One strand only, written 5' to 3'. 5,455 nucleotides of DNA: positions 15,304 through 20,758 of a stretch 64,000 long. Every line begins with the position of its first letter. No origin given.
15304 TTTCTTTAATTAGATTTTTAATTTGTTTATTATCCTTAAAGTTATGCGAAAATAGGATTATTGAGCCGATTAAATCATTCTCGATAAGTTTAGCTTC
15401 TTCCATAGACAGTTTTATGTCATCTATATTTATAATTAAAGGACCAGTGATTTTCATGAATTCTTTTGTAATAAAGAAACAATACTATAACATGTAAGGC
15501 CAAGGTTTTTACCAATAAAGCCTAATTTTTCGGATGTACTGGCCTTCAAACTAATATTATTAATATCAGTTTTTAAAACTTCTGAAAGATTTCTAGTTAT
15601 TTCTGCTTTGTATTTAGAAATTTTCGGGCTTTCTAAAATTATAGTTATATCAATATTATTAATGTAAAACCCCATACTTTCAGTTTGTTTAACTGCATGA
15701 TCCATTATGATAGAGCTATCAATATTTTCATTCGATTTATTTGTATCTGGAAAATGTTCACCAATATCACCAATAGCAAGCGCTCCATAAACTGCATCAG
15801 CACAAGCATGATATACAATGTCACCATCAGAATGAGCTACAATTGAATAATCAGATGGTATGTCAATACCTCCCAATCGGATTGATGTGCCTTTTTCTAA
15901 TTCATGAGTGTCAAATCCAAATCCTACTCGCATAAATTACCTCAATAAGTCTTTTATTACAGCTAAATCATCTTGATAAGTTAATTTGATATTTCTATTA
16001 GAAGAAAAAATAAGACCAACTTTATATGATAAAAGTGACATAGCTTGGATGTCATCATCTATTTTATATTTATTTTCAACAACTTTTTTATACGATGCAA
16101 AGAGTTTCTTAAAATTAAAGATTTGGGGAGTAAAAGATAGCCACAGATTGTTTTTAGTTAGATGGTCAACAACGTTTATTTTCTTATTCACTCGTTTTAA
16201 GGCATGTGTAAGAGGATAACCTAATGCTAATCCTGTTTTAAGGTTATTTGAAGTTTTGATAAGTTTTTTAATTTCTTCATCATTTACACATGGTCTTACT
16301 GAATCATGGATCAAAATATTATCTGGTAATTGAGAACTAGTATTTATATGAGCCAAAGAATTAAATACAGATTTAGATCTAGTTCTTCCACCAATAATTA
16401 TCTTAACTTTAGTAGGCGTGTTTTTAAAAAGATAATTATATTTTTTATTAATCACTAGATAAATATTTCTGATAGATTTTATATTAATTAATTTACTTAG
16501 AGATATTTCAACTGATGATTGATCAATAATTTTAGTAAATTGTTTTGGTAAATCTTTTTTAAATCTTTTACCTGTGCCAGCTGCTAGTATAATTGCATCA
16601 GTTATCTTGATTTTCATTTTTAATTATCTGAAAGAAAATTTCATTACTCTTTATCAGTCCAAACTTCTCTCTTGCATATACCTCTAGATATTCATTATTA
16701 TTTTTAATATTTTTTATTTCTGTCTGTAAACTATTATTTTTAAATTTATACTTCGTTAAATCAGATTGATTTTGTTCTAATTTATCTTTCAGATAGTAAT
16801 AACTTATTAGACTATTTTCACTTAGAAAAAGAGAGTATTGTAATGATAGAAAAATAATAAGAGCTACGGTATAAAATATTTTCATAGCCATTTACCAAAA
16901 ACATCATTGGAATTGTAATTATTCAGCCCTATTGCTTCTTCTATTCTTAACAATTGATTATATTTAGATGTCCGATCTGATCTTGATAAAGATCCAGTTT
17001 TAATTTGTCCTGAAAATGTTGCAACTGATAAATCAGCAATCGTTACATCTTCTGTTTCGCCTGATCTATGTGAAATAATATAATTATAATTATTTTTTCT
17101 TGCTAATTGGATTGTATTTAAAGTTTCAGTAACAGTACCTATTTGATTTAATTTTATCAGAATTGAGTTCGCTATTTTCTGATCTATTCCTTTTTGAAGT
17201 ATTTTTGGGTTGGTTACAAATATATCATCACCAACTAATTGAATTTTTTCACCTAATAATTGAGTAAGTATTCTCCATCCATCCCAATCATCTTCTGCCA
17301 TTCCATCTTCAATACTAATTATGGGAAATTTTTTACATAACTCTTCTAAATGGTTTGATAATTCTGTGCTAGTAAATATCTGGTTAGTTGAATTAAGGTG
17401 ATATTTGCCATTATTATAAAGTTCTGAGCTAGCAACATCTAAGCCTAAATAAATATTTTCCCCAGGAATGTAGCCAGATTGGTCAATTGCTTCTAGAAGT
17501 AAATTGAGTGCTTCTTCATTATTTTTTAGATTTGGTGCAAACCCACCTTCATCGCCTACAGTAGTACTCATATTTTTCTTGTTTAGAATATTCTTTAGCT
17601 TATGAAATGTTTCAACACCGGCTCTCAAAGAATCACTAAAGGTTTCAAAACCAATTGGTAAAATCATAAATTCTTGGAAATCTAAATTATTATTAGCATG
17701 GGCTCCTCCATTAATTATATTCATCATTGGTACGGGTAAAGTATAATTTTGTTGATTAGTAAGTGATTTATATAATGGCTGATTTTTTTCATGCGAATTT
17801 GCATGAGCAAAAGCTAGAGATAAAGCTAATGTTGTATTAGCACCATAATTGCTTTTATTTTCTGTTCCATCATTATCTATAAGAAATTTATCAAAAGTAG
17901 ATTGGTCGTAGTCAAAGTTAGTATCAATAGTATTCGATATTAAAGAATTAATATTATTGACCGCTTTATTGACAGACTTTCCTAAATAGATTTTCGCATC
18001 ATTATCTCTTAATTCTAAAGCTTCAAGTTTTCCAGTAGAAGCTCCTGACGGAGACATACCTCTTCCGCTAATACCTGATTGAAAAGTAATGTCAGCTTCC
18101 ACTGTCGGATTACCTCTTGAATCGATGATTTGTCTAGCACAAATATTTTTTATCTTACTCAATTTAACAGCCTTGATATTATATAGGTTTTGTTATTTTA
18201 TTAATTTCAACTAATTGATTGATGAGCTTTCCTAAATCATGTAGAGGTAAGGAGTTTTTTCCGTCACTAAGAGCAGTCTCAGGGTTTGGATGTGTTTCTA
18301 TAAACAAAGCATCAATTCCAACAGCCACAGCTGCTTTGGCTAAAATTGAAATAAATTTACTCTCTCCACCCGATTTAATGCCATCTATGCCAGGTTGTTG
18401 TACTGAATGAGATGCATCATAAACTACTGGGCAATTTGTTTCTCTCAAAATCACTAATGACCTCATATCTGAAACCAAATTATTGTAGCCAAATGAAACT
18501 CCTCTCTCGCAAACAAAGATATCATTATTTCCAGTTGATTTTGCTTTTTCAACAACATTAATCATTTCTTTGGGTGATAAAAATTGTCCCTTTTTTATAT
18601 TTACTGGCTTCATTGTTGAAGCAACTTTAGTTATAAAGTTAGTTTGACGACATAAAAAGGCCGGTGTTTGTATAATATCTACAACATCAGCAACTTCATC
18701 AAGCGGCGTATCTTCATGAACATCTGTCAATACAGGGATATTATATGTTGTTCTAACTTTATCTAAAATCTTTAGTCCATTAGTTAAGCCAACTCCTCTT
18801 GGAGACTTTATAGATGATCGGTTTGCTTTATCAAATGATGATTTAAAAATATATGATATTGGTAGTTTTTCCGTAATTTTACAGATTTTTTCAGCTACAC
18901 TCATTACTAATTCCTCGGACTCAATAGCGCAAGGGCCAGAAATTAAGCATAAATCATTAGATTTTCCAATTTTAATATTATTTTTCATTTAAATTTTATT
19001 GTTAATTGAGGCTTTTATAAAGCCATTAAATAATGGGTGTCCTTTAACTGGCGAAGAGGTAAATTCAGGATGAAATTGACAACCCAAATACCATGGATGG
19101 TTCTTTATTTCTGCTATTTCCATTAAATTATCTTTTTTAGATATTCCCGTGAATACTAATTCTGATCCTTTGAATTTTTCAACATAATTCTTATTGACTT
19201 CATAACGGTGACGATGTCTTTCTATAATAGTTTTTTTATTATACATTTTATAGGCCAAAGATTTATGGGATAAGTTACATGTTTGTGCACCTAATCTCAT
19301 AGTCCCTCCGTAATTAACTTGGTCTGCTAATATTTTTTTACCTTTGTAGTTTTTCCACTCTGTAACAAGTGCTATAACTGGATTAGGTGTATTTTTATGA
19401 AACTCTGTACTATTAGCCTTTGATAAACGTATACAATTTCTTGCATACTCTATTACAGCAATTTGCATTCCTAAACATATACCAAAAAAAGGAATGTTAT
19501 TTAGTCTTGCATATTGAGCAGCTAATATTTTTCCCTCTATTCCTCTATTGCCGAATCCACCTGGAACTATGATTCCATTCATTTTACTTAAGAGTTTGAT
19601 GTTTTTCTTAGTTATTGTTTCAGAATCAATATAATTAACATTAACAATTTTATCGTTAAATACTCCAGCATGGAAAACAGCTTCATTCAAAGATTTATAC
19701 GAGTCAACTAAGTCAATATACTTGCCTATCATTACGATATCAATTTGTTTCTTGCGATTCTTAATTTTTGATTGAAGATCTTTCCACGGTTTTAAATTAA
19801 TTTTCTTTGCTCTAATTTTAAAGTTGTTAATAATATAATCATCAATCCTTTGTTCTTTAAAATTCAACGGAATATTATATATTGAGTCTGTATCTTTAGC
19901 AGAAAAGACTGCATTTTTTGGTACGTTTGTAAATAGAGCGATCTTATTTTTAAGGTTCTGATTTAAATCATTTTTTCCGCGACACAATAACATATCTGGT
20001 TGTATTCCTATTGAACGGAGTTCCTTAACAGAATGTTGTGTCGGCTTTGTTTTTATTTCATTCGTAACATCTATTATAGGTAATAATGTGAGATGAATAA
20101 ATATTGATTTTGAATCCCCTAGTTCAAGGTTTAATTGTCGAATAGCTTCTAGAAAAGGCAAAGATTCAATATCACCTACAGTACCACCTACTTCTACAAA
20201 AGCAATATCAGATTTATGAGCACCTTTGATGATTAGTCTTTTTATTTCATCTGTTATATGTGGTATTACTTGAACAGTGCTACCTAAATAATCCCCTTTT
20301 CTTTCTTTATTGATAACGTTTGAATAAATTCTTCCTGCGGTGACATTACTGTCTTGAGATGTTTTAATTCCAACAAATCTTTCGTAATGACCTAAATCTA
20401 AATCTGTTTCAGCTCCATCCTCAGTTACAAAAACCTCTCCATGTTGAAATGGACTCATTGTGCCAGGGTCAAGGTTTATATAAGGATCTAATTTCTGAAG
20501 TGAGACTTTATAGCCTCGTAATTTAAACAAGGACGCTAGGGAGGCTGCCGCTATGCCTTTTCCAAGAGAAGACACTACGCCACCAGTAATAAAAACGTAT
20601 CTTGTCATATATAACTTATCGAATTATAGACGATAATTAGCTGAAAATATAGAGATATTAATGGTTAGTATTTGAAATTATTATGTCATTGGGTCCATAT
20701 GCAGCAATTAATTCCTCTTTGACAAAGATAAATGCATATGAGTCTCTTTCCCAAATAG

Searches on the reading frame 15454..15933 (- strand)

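Call 41: search_protein_families(library=pfam, proteins=[window:15454-15933:-], max_evalue=0.00001)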
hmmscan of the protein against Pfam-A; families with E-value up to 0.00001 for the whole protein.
window:15454-15933:- (159 aa): 1 family
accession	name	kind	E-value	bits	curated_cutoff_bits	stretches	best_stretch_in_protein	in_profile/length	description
PF02542.21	YgbB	-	4.7e-55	186.6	26.7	1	1-154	1-154/155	YgbB family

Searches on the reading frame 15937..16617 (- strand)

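Call 41: search_protein_families(library=pfam, proteins=[window:15937-16617:-], max_evalue=0.00001)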
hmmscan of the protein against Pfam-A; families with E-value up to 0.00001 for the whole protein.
window:15937-16617:- (226 aa): 1 family
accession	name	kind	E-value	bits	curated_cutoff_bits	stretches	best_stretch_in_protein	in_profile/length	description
PF01128.25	IspD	-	1.3e-43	149.7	27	1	8-223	3-217/221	2-C-methyl-D-erythritol 4-phosphate cytidylyltransferase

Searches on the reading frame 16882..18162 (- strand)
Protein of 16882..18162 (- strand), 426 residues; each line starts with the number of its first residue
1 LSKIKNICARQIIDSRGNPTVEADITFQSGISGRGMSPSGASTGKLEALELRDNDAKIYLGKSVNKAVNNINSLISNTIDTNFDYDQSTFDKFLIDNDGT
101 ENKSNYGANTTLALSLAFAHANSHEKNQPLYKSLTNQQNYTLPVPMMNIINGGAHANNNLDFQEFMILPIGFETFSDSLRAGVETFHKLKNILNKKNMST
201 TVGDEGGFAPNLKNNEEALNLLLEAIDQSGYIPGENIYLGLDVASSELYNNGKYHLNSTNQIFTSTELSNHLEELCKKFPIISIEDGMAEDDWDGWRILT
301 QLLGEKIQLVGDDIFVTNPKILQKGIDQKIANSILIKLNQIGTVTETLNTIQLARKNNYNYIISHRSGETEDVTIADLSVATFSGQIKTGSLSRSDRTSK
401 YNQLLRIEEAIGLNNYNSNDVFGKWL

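Call 41: search_protein_families(library=pfam, proteins=[window:16882-18162:-], max_evalue=0.00001)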
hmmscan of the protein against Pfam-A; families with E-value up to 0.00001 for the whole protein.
window:16882-18162:- (426 aa): 2 families
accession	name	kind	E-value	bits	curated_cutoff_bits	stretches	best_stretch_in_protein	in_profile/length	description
PF00113.28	Enolase_C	-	2.8e-123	411.4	21.5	1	140-414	2-284/296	Enolase, C-terminal TIM barrel domain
PF03952.21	Enolase_N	-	3.3e-46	157.1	35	1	4-133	1-130/131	Enolase, N-terminal domain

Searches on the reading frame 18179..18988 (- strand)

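Call 41: search_protein_families(library=pfam, proteins=[window:18179-18988:-], max_evalue=0.00001)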
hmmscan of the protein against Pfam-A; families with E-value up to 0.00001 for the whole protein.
window:18179-18988:- (269 aa): 1 family
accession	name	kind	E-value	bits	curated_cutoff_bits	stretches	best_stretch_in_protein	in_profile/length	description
PF00793.26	DAHP_synth_1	-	2.5e-71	240.2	25.5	1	3-265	8-267/270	DAHP synthetase I family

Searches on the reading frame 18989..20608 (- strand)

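Call 41: search_protein_families(library=pfam, proteins=[window:18989-20608:-], max_evalue=0.00001)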
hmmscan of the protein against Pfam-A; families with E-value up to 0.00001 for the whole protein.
window:18989-20608:- (539 aa): 3 families
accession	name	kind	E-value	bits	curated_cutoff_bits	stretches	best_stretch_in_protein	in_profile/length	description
PF06418.20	CTP_synth_N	-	1.5e-123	411.8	26.1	1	3-265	1-265/265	CTP synthase N-terminus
PF00117.34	GATase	-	2.2e-41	142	22.8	1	300-532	2-189/190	Glutamine amidotransferase class-I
PF07722.19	Peptidase_C26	-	4.3e-07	30.4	20.5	1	367-515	101-219/219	Peptidase C26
